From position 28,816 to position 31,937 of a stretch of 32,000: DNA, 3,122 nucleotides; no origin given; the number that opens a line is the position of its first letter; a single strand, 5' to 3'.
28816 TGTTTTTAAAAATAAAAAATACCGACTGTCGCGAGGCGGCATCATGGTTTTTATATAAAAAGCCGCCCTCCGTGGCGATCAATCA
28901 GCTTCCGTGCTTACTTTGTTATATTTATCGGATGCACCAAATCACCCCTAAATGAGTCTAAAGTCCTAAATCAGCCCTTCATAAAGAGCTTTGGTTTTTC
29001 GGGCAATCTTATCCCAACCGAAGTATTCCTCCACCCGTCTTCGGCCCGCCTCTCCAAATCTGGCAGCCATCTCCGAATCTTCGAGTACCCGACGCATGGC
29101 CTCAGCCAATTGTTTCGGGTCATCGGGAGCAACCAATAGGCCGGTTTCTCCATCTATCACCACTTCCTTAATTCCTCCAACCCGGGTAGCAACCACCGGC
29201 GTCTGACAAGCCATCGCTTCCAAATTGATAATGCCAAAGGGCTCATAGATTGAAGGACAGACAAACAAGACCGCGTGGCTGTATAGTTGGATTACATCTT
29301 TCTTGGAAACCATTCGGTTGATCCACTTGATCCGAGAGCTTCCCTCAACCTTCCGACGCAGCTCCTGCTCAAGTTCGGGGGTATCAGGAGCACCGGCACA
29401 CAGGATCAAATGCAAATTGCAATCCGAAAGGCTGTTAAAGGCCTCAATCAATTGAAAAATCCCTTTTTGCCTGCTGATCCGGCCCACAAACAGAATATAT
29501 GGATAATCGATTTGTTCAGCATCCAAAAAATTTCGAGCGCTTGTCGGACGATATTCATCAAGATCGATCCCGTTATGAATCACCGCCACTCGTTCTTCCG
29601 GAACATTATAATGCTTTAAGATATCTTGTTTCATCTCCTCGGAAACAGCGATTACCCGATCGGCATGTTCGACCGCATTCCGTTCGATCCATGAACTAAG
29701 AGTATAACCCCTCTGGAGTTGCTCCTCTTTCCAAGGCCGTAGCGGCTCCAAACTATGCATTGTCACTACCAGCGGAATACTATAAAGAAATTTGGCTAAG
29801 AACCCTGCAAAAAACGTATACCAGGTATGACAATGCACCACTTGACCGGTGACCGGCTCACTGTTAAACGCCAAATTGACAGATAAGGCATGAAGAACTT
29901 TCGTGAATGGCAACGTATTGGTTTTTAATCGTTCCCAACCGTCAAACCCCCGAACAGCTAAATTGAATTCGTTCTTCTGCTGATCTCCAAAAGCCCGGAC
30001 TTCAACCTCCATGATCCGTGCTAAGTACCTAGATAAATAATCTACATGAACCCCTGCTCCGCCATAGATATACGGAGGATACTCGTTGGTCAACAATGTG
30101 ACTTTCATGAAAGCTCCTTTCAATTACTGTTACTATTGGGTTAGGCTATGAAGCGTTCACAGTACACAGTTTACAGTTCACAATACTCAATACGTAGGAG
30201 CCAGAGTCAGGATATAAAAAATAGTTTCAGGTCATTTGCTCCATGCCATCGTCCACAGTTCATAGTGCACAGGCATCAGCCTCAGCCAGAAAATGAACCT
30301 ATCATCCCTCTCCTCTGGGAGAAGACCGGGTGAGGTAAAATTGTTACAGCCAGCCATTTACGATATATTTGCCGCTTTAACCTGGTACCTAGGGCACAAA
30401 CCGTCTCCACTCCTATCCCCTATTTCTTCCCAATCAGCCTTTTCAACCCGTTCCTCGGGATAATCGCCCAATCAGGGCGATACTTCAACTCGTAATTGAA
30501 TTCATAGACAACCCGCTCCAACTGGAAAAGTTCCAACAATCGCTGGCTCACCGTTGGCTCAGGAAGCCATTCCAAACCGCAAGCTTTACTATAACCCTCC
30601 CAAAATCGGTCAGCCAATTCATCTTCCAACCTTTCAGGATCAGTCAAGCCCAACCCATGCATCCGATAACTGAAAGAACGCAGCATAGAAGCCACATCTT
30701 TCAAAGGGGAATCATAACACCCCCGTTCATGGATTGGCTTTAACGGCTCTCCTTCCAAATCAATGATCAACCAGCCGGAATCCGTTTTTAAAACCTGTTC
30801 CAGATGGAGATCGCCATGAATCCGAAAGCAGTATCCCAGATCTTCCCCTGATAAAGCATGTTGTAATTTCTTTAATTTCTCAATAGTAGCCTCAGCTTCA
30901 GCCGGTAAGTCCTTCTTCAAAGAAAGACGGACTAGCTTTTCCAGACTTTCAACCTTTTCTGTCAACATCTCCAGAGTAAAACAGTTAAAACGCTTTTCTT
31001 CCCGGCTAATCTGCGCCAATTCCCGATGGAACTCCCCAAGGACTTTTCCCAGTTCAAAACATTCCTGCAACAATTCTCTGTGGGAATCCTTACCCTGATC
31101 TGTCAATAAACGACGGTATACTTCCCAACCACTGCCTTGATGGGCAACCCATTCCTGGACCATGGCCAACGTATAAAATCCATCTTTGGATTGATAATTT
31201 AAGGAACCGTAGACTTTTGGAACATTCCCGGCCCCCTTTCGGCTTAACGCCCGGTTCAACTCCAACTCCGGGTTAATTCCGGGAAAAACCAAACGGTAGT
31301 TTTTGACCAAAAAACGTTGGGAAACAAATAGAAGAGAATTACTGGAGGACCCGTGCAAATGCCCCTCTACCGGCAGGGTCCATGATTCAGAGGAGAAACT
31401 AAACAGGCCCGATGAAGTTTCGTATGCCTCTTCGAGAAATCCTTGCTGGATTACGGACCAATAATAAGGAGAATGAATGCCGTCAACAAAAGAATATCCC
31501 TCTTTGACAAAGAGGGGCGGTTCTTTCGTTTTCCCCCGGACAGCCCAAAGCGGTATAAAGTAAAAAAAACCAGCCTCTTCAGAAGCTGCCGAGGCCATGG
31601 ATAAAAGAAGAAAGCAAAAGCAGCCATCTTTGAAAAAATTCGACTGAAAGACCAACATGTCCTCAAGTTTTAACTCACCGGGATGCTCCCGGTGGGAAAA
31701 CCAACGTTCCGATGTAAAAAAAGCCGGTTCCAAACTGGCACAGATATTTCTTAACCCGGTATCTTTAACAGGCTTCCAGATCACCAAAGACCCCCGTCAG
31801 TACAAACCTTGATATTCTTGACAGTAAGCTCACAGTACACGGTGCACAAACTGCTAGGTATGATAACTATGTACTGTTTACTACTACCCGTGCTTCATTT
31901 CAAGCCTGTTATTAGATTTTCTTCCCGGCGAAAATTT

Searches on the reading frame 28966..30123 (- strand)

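Call 8: search_protein_families(library=pfam, proteins=[window:28966-30123:-], max_evalue=0.001)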
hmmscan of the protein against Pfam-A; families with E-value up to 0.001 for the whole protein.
window:28966-30123:- (385 aa): 7 families
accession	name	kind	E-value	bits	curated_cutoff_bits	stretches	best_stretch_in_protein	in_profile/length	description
PF00534.26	Glycos_transf_1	-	1.2e-43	149.1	26.4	1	206-363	14-172/172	Glycosyl transferases group 1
PF13692.12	Glyco_trans_1_4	-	1.6e-36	126.1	27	1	208-349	2-142/142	Glycosyl transferases group 1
PF13439.12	Glyco_transf_4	-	3.5e-32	112.2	28.5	1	20-189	1-169/170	Glycosyltransferase Family 4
PF13579.12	Glyco_trans_4_4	-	2.4e-20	73.9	29.7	1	21-185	1-158/158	Glycosyl transferase 4-like domain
PF20706.3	GT4-conflict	-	1.8e-17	63.9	26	1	136-376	129-384/385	Family 4 Glycosyltransferase in conflict systems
PF13524.12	Glyco_trans_1_2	-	6.2e-11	42.9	25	1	259-376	19-141/144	Glycosyl transferase-like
PF08323.17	Glyco_transf_5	-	1.1e-10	42.1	22.7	1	93-172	129-228/239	Starch synthase catalytic domain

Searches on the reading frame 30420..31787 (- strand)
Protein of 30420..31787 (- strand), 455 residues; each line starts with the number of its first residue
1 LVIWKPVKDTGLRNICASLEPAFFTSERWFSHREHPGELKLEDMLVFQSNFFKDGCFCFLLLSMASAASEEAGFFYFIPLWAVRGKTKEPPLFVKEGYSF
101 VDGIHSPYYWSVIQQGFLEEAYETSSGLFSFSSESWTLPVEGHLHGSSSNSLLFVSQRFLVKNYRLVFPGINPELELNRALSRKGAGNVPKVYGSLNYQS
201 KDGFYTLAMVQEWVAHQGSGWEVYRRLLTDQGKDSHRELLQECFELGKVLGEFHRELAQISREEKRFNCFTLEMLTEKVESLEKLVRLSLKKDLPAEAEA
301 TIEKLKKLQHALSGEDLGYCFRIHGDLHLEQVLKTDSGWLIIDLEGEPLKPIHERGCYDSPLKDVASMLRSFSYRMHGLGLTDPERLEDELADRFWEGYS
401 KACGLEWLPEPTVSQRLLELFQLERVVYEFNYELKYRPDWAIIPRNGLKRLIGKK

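Call 8: search_protein_families(library=pfam, proteins=[window:30420-31787:-], max_evalue=0.001)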
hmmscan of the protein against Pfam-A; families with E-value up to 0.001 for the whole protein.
window:30420-31787:- (455 aa): 1 family
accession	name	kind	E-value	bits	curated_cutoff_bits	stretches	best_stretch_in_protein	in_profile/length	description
PF01636.29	APH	-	4.8e-11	43.3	23.2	1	148-373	9-214/239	Phosphotransferase enzyme family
